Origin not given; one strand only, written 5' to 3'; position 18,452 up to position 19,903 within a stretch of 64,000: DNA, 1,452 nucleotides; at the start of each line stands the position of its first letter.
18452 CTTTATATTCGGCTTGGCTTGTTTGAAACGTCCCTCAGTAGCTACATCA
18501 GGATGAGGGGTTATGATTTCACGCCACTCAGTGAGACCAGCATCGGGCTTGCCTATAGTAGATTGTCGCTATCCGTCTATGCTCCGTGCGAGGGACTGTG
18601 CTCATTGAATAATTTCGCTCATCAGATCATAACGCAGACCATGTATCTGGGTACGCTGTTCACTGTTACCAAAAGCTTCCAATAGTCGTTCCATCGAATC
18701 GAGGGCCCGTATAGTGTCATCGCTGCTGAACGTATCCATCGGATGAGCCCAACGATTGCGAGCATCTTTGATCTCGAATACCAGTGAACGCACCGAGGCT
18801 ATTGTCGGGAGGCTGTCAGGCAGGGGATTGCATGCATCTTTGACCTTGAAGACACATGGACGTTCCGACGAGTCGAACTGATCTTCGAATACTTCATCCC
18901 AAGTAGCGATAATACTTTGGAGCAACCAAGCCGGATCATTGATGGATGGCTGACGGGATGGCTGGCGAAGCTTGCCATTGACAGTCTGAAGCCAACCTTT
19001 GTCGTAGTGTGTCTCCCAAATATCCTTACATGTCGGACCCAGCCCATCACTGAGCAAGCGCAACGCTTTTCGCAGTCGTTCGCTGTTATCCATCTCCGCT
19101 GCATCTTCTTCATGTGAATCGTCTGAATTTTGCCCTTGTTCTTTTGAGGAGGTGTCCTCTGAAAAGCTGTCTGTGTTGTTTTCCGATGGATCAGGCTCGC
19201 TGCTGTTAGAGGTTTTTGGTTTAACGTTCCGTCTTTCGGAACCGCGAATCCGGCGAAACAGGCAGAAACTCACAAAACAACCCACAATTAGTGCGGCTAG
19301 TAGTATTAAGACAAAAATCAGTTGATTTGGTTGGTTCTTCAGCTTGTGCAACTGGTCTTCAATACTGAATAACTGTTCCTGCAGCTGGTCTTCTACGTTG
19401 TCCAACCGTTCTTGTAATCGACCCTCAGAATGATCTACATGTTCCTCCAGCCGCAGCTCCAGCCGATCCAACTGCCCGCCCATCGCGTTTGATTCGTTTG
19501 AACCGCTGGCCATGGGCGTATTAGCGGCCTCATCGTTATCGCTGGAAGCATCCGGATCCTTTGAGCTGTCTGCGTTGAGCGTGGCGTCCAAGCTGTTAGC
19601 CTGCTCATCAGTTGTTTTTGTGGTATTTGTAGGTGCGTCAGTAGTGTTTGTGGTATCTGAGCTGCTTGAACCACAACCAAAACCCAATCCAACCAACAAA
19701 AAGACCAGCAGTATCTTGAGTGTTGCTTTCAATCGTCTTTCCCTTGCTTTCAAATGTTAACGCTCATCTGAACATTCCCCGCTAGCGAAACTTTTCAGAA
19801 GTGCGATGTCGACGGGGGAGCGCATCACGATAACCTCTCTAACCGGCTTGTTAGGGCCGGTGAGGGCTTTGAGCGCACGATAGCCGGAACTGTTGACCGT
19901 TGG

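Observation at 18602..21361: Operon of an N4/N6 DNA methyltransferase with an extra C-terminal domain and a membrane-anchored Swt1-like HEPN protein: candidate defence module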

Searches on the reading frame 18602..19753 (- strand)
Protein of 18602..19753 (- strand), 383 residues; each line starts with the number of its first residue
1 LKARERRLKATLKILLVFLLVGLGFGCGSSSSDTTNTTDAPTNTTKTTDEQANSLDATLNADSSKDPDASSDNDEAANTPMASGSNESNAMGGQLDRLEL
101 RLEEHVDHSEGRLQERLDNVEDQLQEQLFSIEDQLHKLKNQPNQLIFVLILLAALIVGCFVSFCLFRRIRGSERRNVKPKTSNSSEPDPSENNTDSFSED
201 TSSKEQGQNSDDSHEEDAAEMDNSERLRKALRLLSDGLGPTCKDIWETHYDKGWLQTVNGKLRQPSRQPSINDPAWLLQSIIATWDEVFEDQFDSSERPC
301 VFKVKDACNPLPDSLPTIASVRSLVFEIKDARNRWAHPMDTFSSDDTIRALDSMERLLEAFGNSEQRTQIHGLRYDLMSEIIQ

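Call 3: search_protein_families(library=pfam, proteins=[window:18602-19753:-], max_evalue=0.1)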
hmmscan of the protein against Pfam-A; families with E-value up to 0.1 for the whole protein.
window:18602-19753:- (383 aa): 9 families
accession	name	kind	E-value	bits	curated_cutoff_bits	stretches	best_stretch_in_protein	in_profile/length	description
PF18731.6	HEPN_Swt1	-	1.5e-20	74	27.5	2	322-360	76-113/115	Swt1-like HEPN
PF16118.10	DUF4834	-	1.6e-05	26.2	27.8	1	146-217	7-77/99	Domain of unknown function (DUF4834)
PF06237.18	SLC52_ribofla_tr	-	0.0041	16.6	27.9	1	144-214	192-261/429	Solute carrier family 52, riboflavin transporter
PF05795.16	Plasmodium_Vir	-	0.0053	16.8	28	1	52-213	197-369/377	Plasmodium vivax Vir protein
PF15188.11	CCDC-167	-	0.01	16.5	27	1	89-152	14-77/84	Coiled-coil domain-containing protein 167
PF14851.11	FAM176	-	0.013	15.7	31.5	1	147-231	22-106/152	FAM176 family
PF14012.11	DUF4229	-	0.034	14.6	27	1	147-171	31-55/68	Protein of unknown function (DUF4229)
PF15621.11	PROL5-SMR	-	0.036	14.8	25.3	1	145-191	4-53/115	Proline-rich submaxillary gland androgen-regulated family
PF05132.19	RNA_pol_Rpc4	-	0.068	13.8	26.5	0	183-220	18-55/143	RNA polymerase III RPC4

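Call 4: search_protein_families(library=padloc, proteins=[window:18602-19753:-], max_evalue=0.1)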
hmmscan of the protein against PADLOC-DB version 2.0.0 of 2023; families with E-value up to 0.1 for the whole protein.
window:18602-19753:- (383 aa): 1 family
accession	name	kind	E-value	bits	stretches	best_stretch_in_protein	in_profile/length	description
PDLC04061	PD-T4-6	-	0.015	12.8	0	144-219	358-434/510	-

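Call 5: search_protein_families(library=ncbifam, proteins=[window:18602-19753:-], max_evalue=0.1)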
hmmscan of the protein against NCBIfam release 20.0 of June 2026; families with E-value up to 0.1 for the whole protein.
window:18602-19753:- (383 aa): 7 families
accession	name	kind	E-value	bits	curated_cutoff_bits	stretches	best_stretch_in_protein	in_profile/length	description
NF042931.1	SAG1386_EF1546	equivalog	4.3e-06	26.9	80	1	138-216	23-101/158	SAG1386/EF1546 family surface-associated protein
NF033885.1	conj_TraP_IncI1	equivalog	8.3e-06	25.7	135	1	11-142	16-144/217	conjugal transfer protein TraP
NF058595.1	invert_tail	domain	0.001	19.4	37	1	3-44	48-86/113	lipo-invert putative C-terminal anchoring domain-containing protein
NF042930.1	EF0163_fam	equivalog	0.0012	18.4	65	0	150-216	2-65/165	EF0163 family protein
NF038218.1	IcmG_DotF_IVB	equivalog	0.0022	17.7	200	0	14-145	61-164/266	type IVB secretion system protein IcmG/DotF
NF041670.1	GvpQ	equivalog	0.012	15.9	100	1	94-141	46-93/137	gas vesicle protein GvpQ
NF033915.0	antiphage_ZorA_2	subfamily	0.08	12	100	0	49-133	298-382/383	anti-phage ZorAB system protein ZorA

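Call 6: find_homologous_proteins(query=window:18602-19753:-)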
Query window:18602-19753:- (383 aa): 14 proteins with E <= 0.001 among 8000 candidates.
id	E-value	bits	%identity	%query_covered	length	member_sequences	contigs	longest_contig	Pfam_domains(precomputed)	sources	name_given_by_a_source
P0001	7.3e-247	836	100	98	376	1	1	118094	PF18731.7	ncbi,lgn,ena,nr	ncbi:MAG: Swt1 family HEPN domain-containing protein [Acidimicrobiaceae bacterium]|nr:Swt1 family HE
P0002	1.4e-38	151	52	42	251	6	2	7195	PF18731.7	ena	-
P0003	2.2e-37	147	50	42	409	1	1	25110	PF18731.7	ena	-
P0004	2.6e-36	144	49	42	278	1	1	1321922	PF18731.7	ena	-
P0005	1.2e-34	138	49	42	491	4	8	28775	PF18731.7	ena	-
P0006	1.3e-32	132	48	42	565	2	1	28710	PF18731.7,PF04465.18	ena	-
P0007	4.6e-32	130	47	42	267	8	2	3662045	PF18731.7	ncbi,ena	-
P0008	1.1e-31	129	48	42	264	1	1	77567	PF18731.7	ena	-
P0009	5.7e-31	126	46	42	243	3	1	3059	PF18731.7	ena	-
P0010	8.9e-31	126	44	43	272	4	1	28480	PF18731.7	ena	-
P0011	5.4e-30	123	44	42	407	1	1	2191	PF18731.7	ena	-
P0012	4.6e-27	113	47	34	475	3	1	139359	PF18731.7,PF04465.18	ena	-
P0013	8.6e-23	99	39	43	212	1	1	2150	PF18731.7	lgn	-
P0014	1.4e-5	43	32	42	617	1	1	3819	PF18731.7,PF04465.18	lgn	-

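Call 13: find_encoding_contigs(protein=P0007, flank=10000, max_places=3)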
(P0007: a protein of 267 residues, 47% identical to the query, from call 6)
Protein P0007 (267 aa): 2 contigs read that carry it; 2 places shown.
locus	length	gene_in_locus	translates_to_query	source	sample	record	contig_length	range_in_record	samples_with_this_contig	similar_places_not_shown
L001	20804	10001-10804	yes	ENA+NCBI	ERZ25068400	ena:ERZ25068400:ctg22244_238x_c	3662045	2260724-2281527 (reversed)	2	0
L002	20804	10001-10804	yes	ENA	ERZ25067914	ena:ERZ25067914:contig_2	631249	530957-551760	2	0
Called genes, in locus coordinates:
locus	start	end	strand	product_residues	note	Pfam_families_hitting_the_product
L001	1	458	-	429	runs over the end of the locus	PF00815:Histidinol_dh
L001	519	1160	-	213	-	PF00730:HhH-GPD, PF00633:HHH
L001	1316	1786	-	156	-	-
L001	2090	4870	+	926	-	PF06634:DUF1156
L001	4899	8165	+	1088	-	PF18731:HEPN_Swt1, PF04465:DUF499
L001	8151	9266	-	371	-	PF06114:Peptidase_M78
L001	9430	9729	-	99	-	-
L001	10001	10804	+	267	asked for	PF18731:HEPN_Swt1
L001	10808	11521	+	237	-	PF13302:Acetyltransf_3 (weak), PF00583:Acetyltransf_1, PF13508:Acetyltransf_7 (weak), PF08445:FR47 (weak)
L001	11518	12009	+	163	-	-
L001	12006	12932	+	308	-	PF01209:Ubie_methyltran, PF13489:Methyltransf_23 (weak), PF13649:Methyltransf_25, PF13847:Methyltransf_31 (weak), PF08241:Methyltransf_11, PF08242:Methyltransf_12 (weak)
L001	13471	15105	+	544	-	PF02720:DUF222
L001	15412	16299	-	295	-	PF01040:UbiA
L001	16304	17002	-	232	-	PF00072:Response_reg, PF00486:Trans_reg_C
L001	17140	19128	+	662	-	PF03190:Thioredox_DsbH, PF13899:Thioredoxin_7, PF07221:GlcNAc_2-epim (faint)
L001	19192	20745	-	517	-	PF02463:SMC_N (faint), PF11398:DUF2813 (faint), PF13476:AAA_23 (faint), PF13304:AAA_21, PF13175:AAA_15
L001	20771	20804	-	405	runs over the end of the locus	PF00108:Thiolase_N, PF00109:ketoacyl-synt (weak), PF02803:Thiolase_C, PF22691:Thiolase_C_1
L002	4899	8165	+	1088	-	PF18731:HEPN_Swt1, PF04465:DUF499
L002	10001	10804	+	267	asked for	PF18731:HEPN_Swt1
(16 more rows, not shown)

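Call 14: find_encoding_contigs(protein=P0012, flank=10000, max_places=3)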
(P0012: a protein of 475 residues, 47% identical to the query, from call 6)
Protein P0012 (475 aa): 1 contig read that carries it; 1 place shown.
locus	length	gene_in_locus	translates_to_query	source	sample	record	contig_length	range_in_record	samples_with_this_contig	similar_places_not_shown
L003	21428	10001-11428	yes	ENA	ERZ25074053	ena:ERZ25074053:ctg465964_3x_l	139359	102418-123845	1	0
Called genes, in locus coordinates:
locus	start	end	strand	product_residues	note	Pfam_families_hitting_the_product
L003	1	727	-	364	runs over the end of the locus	-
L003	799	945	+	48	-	-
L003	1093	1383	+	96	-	-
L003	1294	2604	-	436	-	PF12358:DUF3644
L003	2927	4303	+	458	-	PF01609:DDE_Tnp_1, PF13751:DDE_Tnp_1_6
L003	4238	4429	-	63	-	-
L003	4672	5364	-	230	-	PF18917:LiaI-LiaF-like_TM1 (weak), PF22570:LiaF-TM, PF18917:LiaI-LiaF-like_TM1, PF09922:LiaF-like_C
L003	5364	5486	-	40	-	-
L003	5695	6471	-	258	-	-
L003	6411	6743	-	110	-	-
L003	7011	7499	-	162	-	-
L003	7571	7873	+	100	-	-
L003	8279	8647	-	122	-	PF13542:HTH_Tnp_ISL3 (weak)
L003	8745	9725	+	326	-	PF01548:DEDD_Tnp_IS110, PF02371:Transposase_20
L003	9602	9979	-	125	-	PF14690:Zn_ribbon_ISL3 (weak)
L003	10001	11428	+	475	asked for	PF18731:HEPN_Swt1, PF04465:DUF499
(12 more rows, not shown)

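Call 54: list_cluster_members(proteins=[P0001, window:19760-21361:-, window:19760-21355:-])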
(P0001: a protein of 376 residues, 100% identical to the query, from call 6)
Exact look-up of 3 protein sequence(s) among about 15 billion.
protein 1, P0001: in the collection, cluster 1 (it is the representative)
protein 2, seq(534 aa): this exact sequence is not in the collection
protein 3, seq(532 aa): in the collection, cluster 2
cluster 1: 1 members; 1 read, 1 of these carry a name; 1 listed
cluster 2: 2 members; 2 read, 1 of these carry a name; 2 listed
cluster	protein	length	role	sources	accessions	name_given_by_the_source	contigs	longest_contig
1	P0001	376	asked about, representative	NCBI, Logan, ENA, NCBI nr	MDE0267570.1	MAG: Swt1 family HEPN domain-containing protein [Acidimicrobiaceae bacterium] | Swt1 family HEPN domain-containing protein [Acidimicrobiaceae bacterium]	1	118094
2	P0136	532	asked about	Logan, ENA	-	-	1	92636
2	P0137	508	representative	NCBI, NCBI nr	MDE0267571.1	MAG: site-specific DNA-methyltransferase [Acidimicrobiaceae bacterium] | site-specific DNA-methyltransferase [Acidimicrobiaceae bacterium]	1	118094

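Call 63: find_encoding_contigs(protein=P0001, flank=4000, max_places=5)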
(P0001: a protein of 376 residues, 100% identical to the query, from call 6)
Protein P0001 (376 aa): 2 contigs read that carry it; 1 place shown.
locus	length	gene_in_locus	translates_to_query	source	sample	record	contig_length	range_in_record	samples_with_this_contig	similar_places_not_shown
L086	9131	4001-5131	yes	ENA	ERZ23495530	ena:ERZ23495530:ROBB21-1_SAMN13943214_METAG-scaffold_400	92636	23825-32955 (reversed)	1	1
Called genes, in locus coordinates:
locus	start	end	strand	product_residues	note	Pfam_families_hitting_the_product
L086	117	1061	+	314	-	PF01467:CTP_transf_like, PF06574:FAD_syn, PF01687:Flavokinase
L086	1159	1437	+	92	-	PF13744:HTH_37 (weak), PF12844:HTH_19 (weak), PF13560:HTH_31, PF01381:HTH_3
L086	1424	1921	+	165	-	PF13657:Couple_hipA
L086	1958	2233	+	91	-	-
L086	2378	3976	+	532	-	PF01555:N6_N4_Mtase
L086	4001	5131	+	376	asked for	PF18731:HEPN_Swt1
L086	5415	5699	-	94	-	-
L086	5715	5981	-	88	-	-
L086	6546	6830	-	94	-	-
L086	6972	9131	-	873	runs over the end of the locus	PF17900:Peptidase_M1_N, PF01433:Peptidase_M1, PF11838:ERAP1_C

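Call 66: predict_structure(alignment_id=A3)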
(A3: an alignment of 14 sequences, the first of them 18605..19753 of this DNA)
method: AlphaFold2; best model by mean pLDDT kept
length: 383 residues; sequences in the alignment: 14
mean_pLDDT: 74.8   pTM: 0.48
mean pLDDT of the five models: 74.8, 73.1, 72.7, 71.1, 71.0
residues with pLDDT >= 90: 162; 70-90: 81; 50-70: 40; < 50: 100
segments of 3 or more residues with pLDDT < 50: 25-64, 70-87, 175-186, 190-209, 299-301
pLDDT, mean of each block of 10 residues (from residue 1): 81 86 49 34 35 40 47 44 46 79 88 92 93 84 86 93 85 52 43 41 45 61 95 97 96 97 96 97 96 66 50 75 96 88 94 96 95 96 93
secondary structure, 60 per line:
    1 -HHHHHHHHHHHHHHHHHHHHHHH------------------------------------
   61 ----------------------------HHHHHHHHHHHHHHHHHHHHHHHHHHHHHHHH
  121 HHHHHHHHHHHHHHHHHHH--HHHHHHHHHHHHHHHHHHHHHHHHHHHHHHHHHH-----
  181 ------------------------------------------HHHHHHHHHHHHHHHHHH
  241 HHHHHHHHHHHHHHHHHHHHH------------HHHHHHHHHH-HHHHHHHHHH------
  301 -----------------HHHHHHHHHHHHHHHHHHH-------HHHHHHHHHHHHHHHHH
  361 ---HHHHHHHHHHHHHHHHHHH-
elements in order: H2-24 H89-139 H142-175 H223-261 H274-283 H285-294 H318-336 H344-360 H364-382

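Call 70: search_protein_families(library=padloc, proteins=[L001:4899-8165:+, L001:2090-4870:+], max_evalue=0.01)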
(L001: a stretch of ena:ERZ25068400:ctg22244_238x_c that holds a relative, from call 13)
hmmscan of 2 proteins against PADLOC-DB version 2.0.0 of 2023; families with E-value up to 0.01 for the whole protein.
L001:4899-8165:+ (1088 aa): 2 families
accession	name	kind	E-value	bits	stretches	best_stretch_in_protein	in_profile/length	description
PDLC00662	HmaC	-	3.7e-273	907.1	1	163-1088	3-940/941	AAA+ ATPase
PDLC02192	DUF499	-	2e-28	96.8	1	204-850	34-642/1022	-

L001:2090-4870:+ (926 aa): 13 families
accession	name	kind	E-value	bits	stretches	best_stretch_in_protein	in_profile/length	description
PDLC00660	HmaB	-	0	1057.7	1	13-913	9-956/967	DNA-adenine methylase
PDLC00661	HmaB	-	0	1036.4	1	13-916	8-965/973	DNA-adenine methylase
PDLC03233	MTase_II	-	1.5e-37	127.6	1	17-745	36-709/731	Type II methyltransferase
PDLC03352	MTase_II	-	1.2e-32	110.8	3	373-559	410-599/1023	Type II methyltransferase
PDLC02189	DUF1156_MTase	-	7.5e-25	85.3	3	440-708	468-705/944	-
PDLC03314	MTase_II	-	1e-11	41.7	1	437-682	462-680/944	Type II methyltransferase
PDLC03319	MTase_II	-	3.8e-05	20.7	1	122-163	26-67/503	Type II methyltransferase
PDLC03312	MTase_II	-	0.00017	17.4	0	98-159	196-256/1344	Type II methyltransferase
PDLC03322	MTase_II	-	0.00069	16.6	1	123-159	68-104/446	Type II methyltransferase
PDLC03380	MTase_II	-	0.00073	16.8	0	119-160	56-97/393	Type II methyltransferase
PDLC03364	MTase_II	-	0.001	16.2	1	119-159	58-98/380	Type II methyltransferase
PDLC03367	MTase_II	-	0.0031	13.9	0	123-160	45-82/633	Type II methyltransferase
PDLC03224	MTase_II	-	0.007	13.3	0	123-159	97-133/481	Type II methyltransferase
